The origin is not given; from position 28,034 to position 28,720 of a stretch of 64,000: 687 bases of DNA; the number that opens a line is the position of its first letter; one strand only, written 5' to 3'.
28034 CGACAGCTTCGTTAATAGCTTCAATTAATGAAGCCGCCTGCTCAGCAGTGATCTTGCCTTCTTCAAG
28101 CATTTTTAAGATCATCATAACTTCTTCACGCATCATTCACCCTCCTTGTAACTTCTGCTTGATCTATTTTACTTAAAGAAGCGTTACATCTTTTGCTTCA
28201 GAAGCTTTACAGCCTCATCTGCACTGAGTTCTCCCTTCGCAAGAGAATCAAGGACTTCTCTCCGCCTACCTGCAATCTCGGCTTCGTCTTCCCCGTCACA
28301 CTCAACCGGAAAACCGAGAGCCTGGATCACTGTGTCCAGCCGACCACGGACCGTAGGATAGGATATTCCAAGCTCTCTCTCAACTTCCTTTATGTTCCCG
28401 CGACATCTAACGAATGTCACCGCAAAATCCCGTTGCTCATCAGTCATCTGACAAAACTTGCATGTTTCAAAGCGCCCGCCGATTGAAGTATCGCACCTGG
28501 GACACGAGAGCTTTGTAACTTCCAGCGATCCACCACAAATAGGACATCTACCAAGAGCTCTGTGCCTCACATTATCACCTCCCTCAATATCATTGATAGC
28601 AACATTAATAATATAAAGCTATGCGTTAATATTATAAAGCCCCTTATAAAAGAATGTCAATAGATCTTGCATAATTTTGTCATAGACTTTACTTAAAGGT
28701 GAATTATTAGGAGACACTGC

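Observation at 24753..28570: Conserved-looking but uncharacterised envelope module: DUF2089 zinc-ribbon/HTH, DUF4097 beta-helix, small SHOCT-like paralogue, unknown protein, DUF360 holin-like protein and Cof HAD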

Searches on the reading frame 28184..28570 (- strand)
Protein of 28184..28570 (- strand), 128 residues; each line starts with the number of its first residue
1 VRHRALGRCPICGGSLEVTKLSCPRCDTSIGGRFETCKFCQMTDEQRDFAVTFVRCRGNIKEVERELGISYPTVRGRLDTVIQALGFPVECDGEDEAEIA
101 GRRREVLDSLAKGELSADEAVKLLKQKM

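Call 3: search_protein_families(library=pfam, proteins=[window:28184-28570:-], max_evalue=0.01)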
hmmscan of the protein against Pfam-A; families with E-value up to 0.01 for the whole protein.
window:28184-28570:- (128 aa): 5 families
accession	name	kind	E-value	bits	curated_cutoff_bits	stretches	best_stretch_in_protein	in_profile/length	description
PF09862.15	DUF2089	-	1.1e-23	83.1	33.4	1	43-87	2-46/47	Domain of unknown function (DUF2089)-HTH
PF22747.2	Zn_ribbon_DUF2089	-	3.6e-14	53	27.6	1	9-40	1-32/32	DUF2089 zinc ribbon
PF13556.12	HTH_30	-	0.00012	22.2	27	1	52-90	7-45/59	PucR C-terminal helix-turn-helix domain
PF22746.1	SHOCT-like_DUF2089-C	-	0.00042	20.3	27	1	103-126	3-26/32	SHOCT-like domain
PF13518.12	HTH_28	-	0.0012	19.3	25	0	57-77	13-32/52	Helix-turn-helix domain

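Call 4: search_protein_families(library=ncbifam, proteins=[window:28184-28570:-], max_evalue=0.01)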
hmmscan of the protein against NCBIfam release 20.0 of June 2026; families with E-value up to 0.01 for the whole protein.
window:28184-28570:- (128 aa): 0 families

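Call 18: find_homologous_proteins(query=window:28184-28570:-, max_evalue=0.00001)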
Query window:28184-28570:- (128 aa): 3361 proteins with E <= 0.00001 among 3374 candidates; the best 120 are listed.
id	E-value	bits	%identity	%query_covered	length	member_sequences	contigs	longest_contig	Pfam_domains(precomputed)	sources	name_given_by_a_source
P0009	4.4e-69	248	87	99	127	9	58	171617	PF22747.3,PF09862.16,PF13556.13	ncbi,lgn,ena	-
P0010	7.3e-67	241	83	99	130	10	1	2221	PF22747.3,PF09862.16,PF13556.13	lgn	-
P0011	7.2e-66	238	84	99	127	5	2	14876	PF22747.3,PF09862.16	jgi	jgi:hypothetical protein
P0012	9.2e-66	237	82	99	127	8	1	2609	PF22747.3,PF09862.16,PF13556.13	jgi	jgi:hypothetical protein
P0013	1.2e-65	237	85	99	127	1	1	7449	PF22747.3,PF09862.16,PF13556.13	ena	-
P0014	4.3e-65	235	83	99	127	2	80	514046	PF22747.3,PF09862.16,PF13556.13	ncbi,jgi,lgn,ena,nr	ncbi:MAG: DUF2089 domain-containing protein [Firmicutes bacterium]|jgi:hypothetical protein|nr:DUF20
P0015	2.2e-64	233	83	99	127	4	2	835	PF22747.3,PF09862.16,PF13556.13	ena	-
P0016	1.8e-58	214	75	99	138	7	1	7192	PF22747.3,PF09862.16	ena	-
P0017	6.2e-58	212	72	98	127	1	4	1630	PF22747.3,PF09862.16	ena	-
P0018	3.5e-57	210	72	99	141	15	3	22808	PF22747.3,PF09862.16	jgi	-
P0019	6.1e-57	209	73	99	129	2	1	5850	PF22747.3,PF09862.16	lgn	-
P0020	7.0e-57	209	73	98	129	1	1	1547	PF22747.3,PF09862.16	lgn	-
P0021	1.9e-56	207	71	99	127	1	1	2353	PF22747.3,PF09862.16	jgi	-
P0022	3.1e-56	207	72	98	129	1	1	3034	PF22747.3,PF09862.16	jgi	-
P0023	4.1e-56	206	72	98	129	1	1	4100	PF22747.3,PF09862.16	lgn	-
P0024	4.8e-56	206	72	98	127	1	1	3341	PF22747.3,PF09862.16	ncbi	ncbi:MAG: DUF2089 domain-containing protein, partial [Bacillota bacterium]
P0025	1.2e-55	205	73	99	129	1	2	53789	PF22747.3,PF09862.16,PF13556.13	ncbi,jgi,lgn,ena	-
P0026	8.9e-55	202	71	98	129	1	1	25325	PF22747.3,PF09862.16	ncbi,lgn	-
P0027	1.8e-53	198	72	99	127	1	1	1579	PF22747.3,PF09862.16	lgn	-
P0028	3.0e-51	190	65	99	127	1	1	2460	PF22747.3,PF09862.16,PF13556.13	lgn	-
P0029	1.6e-49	185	65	98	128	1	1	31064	PF22747.3,PF09862.16,PF13556.13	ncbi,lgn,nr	ncbi:MAG TPA: DUF2089 domain-containing protein [Firmicutes bacterium]|nr:DUF2089 domain-containing 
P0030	5.9e-49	183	65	99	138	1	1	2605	PF22747.3,PF09862.16,PF13556.13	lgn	-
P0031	7.8e-48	179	100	68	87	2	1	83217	PF09862.16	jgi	jgi:hypothetical protein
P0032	1.0e-47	179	64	98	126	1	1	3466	PF22747.3,PF09862.16,PF13556.13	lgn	-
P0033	1.2e-47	179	64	98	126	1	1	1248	PF22747.3,PF09862.16,PF13556.13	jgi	jgi:hypothetical protein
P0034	1.3e-47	179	63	98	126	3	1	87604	PF22747.3,PF09862.16,PF13556.13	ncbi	-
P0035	7.2e-47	176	61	99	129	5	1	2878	PF22747.3,PF22746.2,PF09862.16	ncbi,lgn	-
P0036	1.5e-46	175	68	94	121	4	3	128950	PF22747.3,PF09862.16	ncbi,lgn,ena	-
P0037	3.8e-46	174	61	98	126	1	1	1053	PF22747.3,PF09862.16,PF13556.13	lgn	-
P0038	4.4e-46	174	64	98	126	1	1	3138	PF22747.3,PF09862.16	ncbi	ncbi:MAG: DUF2089 domain-containing protein [Bacillota bacterium]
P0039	1.3e-45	172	65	98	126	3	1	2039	PF22747.3,PF09862.16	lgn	-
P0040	1.6e-45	172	62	98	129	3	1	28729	PF22747.3,PF09862.16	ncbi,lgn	ncbi:MAG: DUF2089 domain-containing protein [Bacillota bacterium]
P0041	3.5e-45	171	62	98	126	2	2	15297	PF22747.3,PF09862.16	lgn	-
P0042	4.6e-45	170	62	98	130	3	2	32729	PF22747.3,PF09862.16,PF13556.13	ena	-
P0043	7.1e-45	170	62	98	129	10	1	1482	PF22747.3,PF09862.16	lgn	-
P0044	9.9e-45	169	61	98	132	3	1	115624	PF22747.3,PF09862.16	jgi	-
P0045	1.1e-44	169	64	98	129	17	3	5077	PF22747.3,PF09862.16,PF13556.13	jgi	jgi:hypothetical protein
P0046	1.3e-44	169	60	98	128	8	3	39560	PF22747.3,PF09862.16,PF13556.13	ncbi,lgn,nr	ncbi:MAG: DUF2089 domain-containing protein [Firmicutes bacterium]|nr:DUF2089 domain-containing prot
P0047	1.6e-44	169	64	95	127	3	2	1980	PF22747.3,PF09862.16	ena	-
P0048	1.8e-44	168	63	98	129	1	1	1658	PF22747.3,PF09862.16,PF13556.13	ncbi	-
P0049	1.9e-44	168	61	98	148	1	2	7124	PF22747.3,PF09862.16,PF13556.13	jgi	jgi:hypothetical protein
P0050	2.1e-44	168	61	98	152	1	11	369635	PF22747.3,PF09862.16,PF13556.13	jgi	jgi:hypothetical protein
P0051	2.1e-44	168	57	100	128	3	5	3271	PF22747.3,PF09862.16,PF13556.13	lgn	-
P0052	2.1e-44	168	59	98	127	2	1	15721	PF22747.3,PF09862.16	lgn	-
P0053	2.7e-44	168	60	98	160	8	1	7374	PF22747.3,PF09862.16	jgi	-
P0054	3.6e-44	168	60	95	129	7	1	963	PF22747.3,PF09862.16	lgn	-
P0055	3.7e-44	167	65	98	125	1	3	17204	PF22747.3,PF09862.16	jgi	jgi:hypothetical protein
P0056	3.9e-44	167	62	98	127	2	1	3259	PF22747.3,PF09862.16,PF13556.13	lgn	-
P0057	4.1e-44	167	61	95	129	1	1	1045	PF22747.3,PF09862.16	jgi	jgi:hypothetical protein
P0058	5.4e-44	167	63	98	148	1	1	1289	PF22747.3,PF09862.16,PF13556.13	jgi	jgi:hypothetical protein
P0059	7.3e-44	167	69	86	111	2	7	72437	PF22747.3,PF09862.16,PF13556.13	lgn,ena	-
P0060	7.6e-44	166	63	98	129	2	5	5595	PF22747.3,PF09862.16,PF13556.13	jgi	jgi:hypothetical protein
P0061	8.1e-44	166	59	95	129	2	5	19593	PF22747.3,PF09862.16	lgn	-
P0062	8.7e-44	166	58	98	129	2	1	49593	PF22747.3,PF09862.16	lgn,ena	-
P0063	9.7e-44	166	61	98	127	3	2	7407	PF22747.3,PF22746.2,PF09862.16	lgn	-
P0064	1.2e-43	166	62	98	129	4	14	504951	PF22747.3,PF09862.16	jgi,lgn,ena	-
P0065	1.3e-43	166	63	95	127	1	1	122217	PF22747.3,PF09862.16,PF13556.13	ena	-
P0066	1.4e-43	166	63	95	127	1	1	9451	PF22747.3,PF09862.16,PF13556.13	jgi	-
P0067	1.5e-43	166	62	98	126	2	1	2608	PF18912.7,PF22747.3,PF09862.16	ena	-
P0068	1.7e-43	165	62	98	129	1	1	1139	PF22747.3,PF09862.16,PF13556.13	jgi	jgi:hypothetical protein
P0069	1.7e-43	165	61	97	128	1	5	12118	PF22747.3,PF09862.16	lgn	-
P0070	1.7e-43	165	56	99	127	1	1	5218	PF22747.3,PF09862.16,PF13556.13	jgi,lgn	jgi:hypothetical protein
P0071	1.8e-43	165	59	98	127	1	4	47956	PF22747.3,PF09862.16,PF13556.13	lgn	-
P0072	1.9e-43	165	61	97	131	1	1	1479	PF22747.3,PF09862.16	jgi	jgi:hypothetical protein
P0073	2.6e-43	165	61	98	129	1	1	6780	PF22747.3,PF09862.16,PF13556.13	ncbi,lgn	-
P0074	2.7e-43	165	63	95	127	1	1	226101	PF22747.3,PF09862.16,PF13556.13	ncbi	-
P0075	2.7e-43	165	58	99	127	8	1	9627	PF22747.3,PF09862.16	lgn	-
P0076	2.8e-43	165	62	98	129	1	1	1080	PF22747.3,PF09862.16,PF13556.13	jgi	-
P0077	3.0e-43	165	57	98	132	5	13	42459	PF22747.3,PF09862.16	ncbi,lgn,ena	-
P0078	3.5e-43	164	60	98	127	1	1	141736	PF22747.3,PF09862.16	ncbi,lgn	ncbi:MAG: DUF2089 domain-containing protein [Bacillota bacterium]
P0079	3.7e-43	164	59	98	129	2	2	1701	PF22747.3,PF09862.16,PF13556.13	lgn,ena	-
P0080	4.5e-43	164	58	98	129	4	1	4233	PF22747.3,PF22746.2,PF09862.16,PF13556.13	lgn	-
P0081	4.5e-43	164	60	96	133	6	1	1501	PF22747.3,PF09862.16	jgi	jgi:hypothetical protein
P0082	5.3e-43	164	60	98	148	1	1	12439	PF22747.3,PF09862.16,PF13556.13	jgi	jgi:hypothetical protein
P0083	5.8e-43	164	59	98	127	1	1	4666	PF22747.3,PF09862.16,PF13556.13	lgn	-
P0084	6.4e-43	163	61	96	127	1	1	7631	PF22747.3,PF22746.2,PF09862.16,PF13556.13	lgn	-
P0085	7.3e-43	163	61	95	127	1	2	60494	PF22747.3,PF09862.16,PF13556.13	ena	-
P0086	7.7e-43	163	62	95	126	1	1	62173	PF22747.3,PF09862.16,PF13556.13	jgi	-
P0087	8.0e-43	163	61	95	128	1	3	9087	PF22747.3,PF09862.16,PF13556.13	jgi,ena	-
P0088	1.0e-42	163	62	98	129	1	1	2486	PF22747.3,PF09862.16,PF13556.13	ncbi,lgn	-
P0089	1.0e-42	163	61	98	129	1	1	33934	PF22747.3,PF09862.16,PF13556.13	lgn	-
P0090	1.1e-42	163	61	98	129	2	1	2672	PF22747.3,PF09862.16,PF13556.13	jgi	-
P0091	1.1e-42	163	61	98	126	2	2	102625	PF22747.3,PF09862.16,PF13556.13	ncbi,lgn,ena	-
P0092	1.1e-42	163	59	97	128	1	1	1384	PF22747.3,PF09862.16,PF13556.13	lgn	-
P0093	1.2e-42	163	61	98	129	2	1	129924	PF22747.3,PF09862.16,PF13556.13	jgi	-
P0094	1.3e-42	163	60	98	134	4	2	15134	PF22747.3,PF09862.16,PF13556.13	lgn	-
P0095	1.4e-42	162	62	98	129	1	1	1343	PF22747.3,PF09862.16,PF13556.13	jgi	-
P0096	1.9e-42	162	59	97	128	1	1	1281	PF22747.3,PF09862.16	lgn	-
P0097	2.3e-42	162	61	98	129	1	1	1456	PF22747.3,PF09862.16,PF13556.13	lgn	-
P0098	2.4e-42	162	61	98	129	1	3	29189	PF22747.3,PF09862.16,PF13556.13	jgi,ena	-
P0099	2.4e-42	162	59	98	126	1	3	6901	PF22747.3,PF09862.16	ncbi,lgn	-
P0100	2.7e-42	161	61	98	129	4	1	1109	PF22747.3,PF09862.16,PF13556.13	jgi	-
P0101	2.8e-42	161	62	98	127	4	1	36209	PF22747.3,PF09862.16,PF13556.13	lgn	-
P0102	2.9e-42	161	61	95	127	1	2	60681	PF22747.3,PF09862.16,PF13556.13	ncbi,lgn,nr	ncbi:MAG: DUF2089 domain-containing protein [Bacillota bacterium]|nr:DUF2089 domain-containing prote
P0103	3.1e-42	161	62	98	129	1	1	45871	PF22747.3,PF09862.16,PF13556.13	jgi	jgi:hypothetical protein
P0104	3.2e-42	161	56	99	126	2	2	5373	PF22747.3,PF09862.16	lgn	-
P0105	3.6e-42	161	62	98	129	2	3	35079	PF22747.3,PF22746.2,PF09862.16,PF13556.13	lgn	-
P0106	4.1e-42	161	60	98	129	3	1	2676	PF22747.3,PF09862.16,PF13556.13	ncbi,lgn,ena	-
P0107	4.3e-42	161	56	99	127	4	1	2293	PF22747.3,PF09862.16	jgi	jgi:hypothetical protein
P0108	4.6e-42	161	56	99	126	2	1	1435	PF22747.3,PF09862.16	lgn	-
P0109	5.1e-42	161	55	98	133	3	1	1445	PF22747.3,PF09862.16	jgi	jgi:hypothetical protein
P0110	5.9e-42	160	59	98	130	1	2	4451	PF22747.3,PF09862.16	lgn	-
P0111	6.8e-42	160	60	98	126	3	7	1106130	PF22747.3,PF22746.2,PF09862.16,PF13556.13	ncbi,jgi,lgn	ncbi:MAG: DUF2089 domain-containing protein [Bacillota bacterium]|jgi:hypothetical protein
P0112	7.6e-42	160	58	98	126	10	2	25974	PF22747.3,PF09862.16,PF13556.13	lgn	-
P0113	8.1e-42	160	58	98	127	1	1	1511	PF22747.3,PF09862.16,PF13556.13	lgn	-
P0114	8.3e-42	160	58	98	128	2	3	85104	PF22747.3,PF09862.16,PF13556.13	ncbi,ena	ncbi:MAG: DUF2089 domain-containing protein [Bacillota bacterium]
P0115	8.7e-42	160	58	98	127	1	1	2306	PF22747.3,PF09862.16,PF13556.13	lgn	-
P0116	9.4e-42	160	58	98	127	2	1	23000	PF22747.3,PF09862.16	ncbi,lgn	-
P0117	1.0e-41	160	58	98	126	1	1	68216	PF22747.3,PF09862.16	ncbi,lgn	-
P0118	1.3e-41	159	60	98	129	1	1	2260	PF22747.3,PF09862.16,PF13556.13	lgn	-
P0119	1.3e-41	159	58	98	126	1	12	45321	PF22747.3,PF09862.16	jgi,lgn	-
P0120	1.3e-41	159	57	98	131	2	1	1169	PF22747.3,PF09862.16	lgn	-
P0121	1.4e-41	159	61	98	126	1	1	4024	PF22747.3,PF22746.2,PF09862.16,PF13556.13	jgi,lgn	jgi:hypothetical protein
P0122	1.6e-41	159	59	97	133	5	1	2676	PF22747.3,PF22746.2,PF09862.16,PF13556.13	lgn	-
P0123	1.6e-41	159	58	98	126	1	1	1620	PF22747.3,PF09862.16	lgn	-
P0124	1.7e-41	159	61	92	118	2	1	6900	PF22747.3,PF22746.2,PF09862.16,PF13556.13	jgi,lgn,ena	-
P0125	1.7e-41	159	56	98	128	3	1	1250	PF22747.3,PF09862.16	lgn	-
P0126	2.0e-41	159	54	98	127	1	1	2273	PF22747.3,PF22746.2,PF09862.16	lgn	-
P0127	2.0e-41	159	59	98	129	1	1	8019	PF22747.3,PF09862.16,PF13556.13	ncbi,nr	ncbi:MAG: DUF2089 domain-containing protein [Firmicutes bacterium]|nr:DUF2089 domain-containing prot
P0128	2.3e-41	158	59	96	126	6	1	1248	PF22747.3,PF09862.16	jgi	-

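Call 21: find_related_loci(query=A2, collection=genome_contigs, flank=8000)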
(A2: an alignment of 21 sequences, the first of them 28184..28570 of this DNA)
Query A2 (128 aa) in genome_contigs; peptide patterns used: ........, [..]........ (x = any residue, [..] = any of these).
600 stretches matched a pattern (row limit reached: there are more); 580 encode a relative of the query (tblastn E <= 1e-3); the best 80 are kept; 80 distinct loci.
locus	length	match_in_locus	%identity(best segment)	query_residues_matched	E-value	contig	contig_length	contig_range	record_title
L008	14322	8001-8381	84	1-127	6e-70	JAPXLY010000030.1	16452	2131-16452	MAG: Bacillota bacterium isolate binned_ad_5.35 NODE_3554_length_16452_cov_13.967106, whole genome shotgun sequence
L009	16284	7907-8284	80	1-126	2e-66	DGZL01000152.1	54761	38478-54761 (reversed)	MAG TPA_asm: Firmicutes bacterium UBA4981 UBA4981_contig_4961, whole genome shotgun sequence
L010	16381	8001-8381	71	1-127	3e-60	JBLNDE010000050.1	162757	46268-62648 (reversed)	MAG: Bacillota bacterium isolate MAG107 PRJNA950955_bin16_renamed_49, whole genome shotgun sequence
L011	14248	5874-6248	65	2-127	1e-52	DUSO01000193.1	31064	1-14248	MAG TPA_asm: Bacillota bacterium isolate AS04akNAM_35 67425_AS04, whole genome shotgun sequence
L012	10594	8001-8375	63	1-126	4e-51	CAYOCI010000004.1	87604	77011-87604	MAG TPA_asm: uncultured Clostridia bacterium isolate binchicken_co158_4 genome assembly, contig: NODE_222_length_87604_c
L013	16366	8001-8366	62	6-126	1e-47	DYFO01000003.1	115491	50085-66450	MAG TPA_asm: Symbiobacterium thermophilum isolate BE2011_68_19 Afr_mines_BE2011_55_length_115491_cov_7_475969, whole gen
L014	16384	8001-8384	56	1-126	1e-47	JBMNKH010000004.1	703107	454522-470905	MAG: Bacillota bacterium isolate SBF912LR0HQ0183 contig_43028, whole genome shotgun sequence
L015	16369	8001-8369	62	1-125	2e-47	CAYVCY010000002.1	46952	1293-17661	MAG TPA_asm: uncultured Clostridia bacterium isolate binchicken_co139_570 genome assembly, contig: NODE_965_length_46952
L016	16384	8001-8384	57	1-126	3e-47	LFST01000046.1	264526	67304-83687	MAG: Candidatus Fermentithermobacillaceae bacterium DTU015 scaffold144, whole genome shotgun sequence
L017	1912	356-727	62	2-126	3e-47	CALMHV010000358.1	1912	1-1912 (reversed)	MAG TPA_asm: uncultured Firmicutes bacterium isolate ERR2868533_bin.32_CONCOCT_v1.1_MAG genome assembly, contig: ERZ8411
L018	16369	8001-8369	58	1-125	7e-46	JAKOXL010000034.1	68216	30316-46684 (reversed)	MAG: Bacillota bacterium isolate JPNG_metabat.60 k201_506391, whole genome shotgun sequence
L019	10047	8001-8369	58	1-125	1e-45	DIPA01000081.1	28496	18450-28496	MAG TPA_asm: Firmicutes bacterium UBA5500 UBA5500_contig_2361, whole genome shotgun sequence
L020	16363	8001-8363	59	3-125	3e-45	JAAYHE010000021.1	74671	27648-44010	MAG: Bacillota bacterium isolate AS09scLD_318 44881_AS09, whole genome shotgun sequence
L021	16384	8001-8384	56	1-125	5e-45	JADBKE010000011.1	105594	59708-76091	MAG: Candidatus Fermentithermobacillaceae bacterium isolate Bu31 contig_567_pilon_pilon_pilon, whole genome shotgun sequ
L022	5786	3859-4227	58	1-125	7e-45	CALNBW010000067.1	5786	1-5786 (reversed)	MAG TPA_asm: uncultured Firmicutes bacterium isolate SRR1561995_bin.50_CONCOCT_v1.1_MAG genome assembly, contig: ERZ7240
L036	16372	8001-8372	55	1-126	3e-43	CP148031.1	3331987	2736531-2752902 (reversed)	MAG: Candidatus Dehalobacter alkaniphilus isolate DAD chromosome, complete genome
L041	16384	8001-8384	52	1-126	7e-43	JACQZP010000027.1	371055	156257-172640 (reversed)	MAG: Acetobacterium woodii isolate NC_groundwater_1570_Pr3_B-0.1um_42_151 SR-2_scaffold_141_2902333, whole genome shotgu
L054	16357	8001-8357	55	1-121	6e-42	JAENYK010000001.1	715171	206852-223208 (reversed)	MAG: Halothermothrix sp. isolate B5_bin.9 B5_bin9_NODE_2_length_715171_cov_84.355038, whole genome shotgun sequence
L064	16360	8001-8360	54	1-125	3e-41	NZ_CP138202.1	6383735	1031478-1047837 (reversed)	Wukongibacter baidiensis strain DY30321 chromosome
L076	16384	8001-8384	49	1-126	9e-41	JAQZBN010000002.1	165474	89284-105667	MAG: Herbinix sp. isolate L_E1_T20_C_bin.107 scaffold_107, whole genome shotgun sequence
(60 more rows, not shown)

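Call 27: search_protein_families(library=pfam, proteins=[L076:8840-9160:+, L041:8837-9151:+, L022:4248-4550:+, L054:8769-9119:+, L036:8814-9182:+, L041:8410-8847:+, L036:8381-8833:+, L054:8389-8769:+, L022:4587-5066:+, L064:7574-7987:+], max_evalue=1)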
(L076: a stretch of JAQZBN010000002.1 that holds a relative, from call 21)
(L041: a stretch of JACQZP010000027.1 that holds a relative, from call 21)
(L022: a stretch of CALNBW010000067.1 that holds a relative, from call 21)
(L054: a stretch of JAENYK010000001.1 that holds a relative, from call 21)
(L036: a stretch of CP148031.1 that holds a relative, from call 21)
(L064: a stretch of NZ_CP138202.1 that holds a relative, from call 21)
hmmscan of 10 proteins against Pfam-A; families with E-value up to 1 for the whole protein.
L076:8840-9160:+ (106 aa): 0 families

L041:8837-9151:+ (104 aa): 0 families

L022:4248-4550:+ (100 aa): 1 family
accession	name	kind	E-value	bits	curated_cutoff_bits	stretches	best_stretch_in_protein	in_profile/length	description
PF18042.7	ORF_12_N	-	0.11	13.4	26.7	1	66-96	43-72/94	ORF 12 gene product N-terminal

L054:8769-9119:+ (116 aa): 0 families

L036:8814-9182:+ (122 aa): 0 families

L041:8410-8847:+ (145 aa): 2 families
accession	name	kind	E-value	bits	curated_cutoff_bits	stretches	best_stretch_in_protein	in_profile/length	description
PF22746.1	SHOCT-like_DUF2089-C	-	1.7e-08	34.2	27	1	2-29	1-28/32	SHOCT-like domain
PF22692.1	LlgE_F_G_D1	-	0.14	12.8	27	0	11-40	28-57/64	Flagellar hook protein FlgE/F/G D1 domain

L036:8381-8833:+ (150 aa): 2 families
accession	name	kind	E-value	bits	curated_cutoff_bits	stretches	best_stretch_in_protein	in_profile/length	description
PF22746.1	SHOCT-like_DUF2089-C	-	7.3e-10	38.5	27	1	16-43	2-29/32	SHOCT-like domain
PF10815.13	ComZ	-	0.029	14.8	22.2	1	90-111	9-29/55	ComZ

L054:8389-8769:+ (126 aa): 4 families
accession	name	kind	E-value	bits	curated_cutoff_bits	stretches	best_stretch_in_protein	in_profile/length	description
PF22746.1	SHOCT-like_DUF2089-C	-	1.1e-11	44.2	27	1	9-40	1-32/32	SHOCT-like domain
PF02637.23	GatB_Yqey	-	0.026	14.8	27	1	9-48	43-82/148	GatB domain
PF14076.12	DUF4258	-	0.16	12.8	25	1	83-116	4-33/71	Domain of unknown function (DUF4258)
PF18495.6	VbhA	-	0.37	11.2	25.9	1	7-32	19-44/47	Antitoxin VbhA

L022:4587-5066:+ (159 aa): 3 families
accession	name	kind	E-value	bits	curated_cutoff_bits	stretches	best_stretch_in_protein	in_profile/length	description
PF22746.1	SHOCT-like_DUF2089-C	-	1e-08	34.9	27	1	37-66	1-30/32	SHOCT-like domain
PF14193.11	DUF4315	-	0.0071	16.8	27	1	28-72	24-68/79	Domain of unknown function (DUF4315)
PF15500.11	Ntox1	-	0.2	12.5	25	1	32-72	49-88/96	Putative RNase-like toxin, toxin_1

L064:7574-7987:+ (137 aa): 4 families
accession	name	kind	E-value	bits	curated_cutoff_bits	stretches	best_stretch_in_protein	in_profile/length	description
PF22746.1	SHOCT-like_DUF2089-C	-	0.00011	22.1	27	1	5-28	4-27/32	SHOCT-like domain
PF12490.13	BCAS3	-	0.012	16.2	19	1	23-106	58-138/146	BCAS3 microtubule associated cell migration factor, C-terminal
PF14771.11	DUF4476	-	0.014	16.1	22.5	1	10-49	30-69/91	Domain of unknown function (DUF4476)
PF05121.17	GvpK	-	0.15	12.6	25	1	5-40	30-65/85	Gas vesicle protein K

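Call 53: search_protein_families(library=padloc, proteins=[window:28184-28570:-], max_evalue=0.01)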
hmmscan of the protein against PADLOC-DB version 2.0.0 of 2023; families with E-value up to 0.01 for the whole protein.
window:28184-28570:- (128 aa): 0 families

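Call 63: search_dna_similar(query=window:28184-28570:-, collection=phages, mode=protein, max_evalue=0.001, max_rows=10)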
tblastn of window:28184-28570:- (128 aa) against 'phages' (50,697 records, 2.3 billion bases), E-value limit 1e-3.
No match.

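Call 64: search_dna_similar(query=window:28184-28570:-, collection=plasmids, mode=protein, max_evalue=0.001, max_rows=15)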
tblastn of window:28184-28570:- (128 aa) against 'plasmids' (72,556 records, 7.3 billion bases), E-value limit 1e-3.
Records with a match: 8; places in all: 8; records where one place covers at least 80% of the query: 5.
Best place of each record, by identity: <60% 8.
By first word of the organism name: Paraclostridium 3; Niallia 1; Legionella 1; Embleya 1; Phocaeicola 1; Lactiplantibacillus 1.
By predicted mobility (MOB-suite, as given by PLSDB): non-mobilizable 6; mobilizable 2.
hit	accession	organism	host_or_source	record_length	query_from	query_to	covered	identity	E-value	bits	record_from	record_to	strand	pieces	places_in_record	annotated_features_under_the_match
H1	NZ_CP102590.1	Niallia taxi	-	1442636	1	124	97%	43.5%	6e-29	116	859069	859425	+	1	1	none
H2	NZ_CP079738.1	Paraclostridium bifermentans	whole organism,soil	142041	3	121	93%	41.2%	1e-25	106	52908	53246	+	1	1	DUF2089 domain-containing protein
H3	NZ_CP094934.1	Paraclostridium bifermentans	Homo sapiens,feces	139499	3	121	93%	41.2%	2e-25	106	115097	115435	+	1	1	DUF2089 domain-containing protein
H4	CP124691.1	Paraclostridium bifermentans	Whole organism,peat soil sample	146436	3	121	93%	41.2%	2e-25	106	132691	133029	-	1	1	DUF2089 domain-containing protein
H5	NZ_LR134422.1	Legionella adelaidensis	environmental,Cooling tower water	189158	4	125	95%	36.6%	6e-16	79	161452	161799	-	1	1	DUF2089 family protein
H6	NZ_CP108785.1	Embleya sp. NBC_00888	-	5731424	29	124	75%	37.5%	2e-12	69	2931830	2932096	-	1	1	none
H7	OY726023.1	Phocaeicola massiliensis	-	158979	1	86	67%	34.9%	7e-12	68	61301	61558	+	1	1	record has no annotation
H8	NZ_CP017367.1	Lactiplantibacillus plantarum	cell culture,palm wine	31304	27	94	53%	35.3%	3e-5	49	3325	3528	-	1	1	DUF2089 domain-containing protein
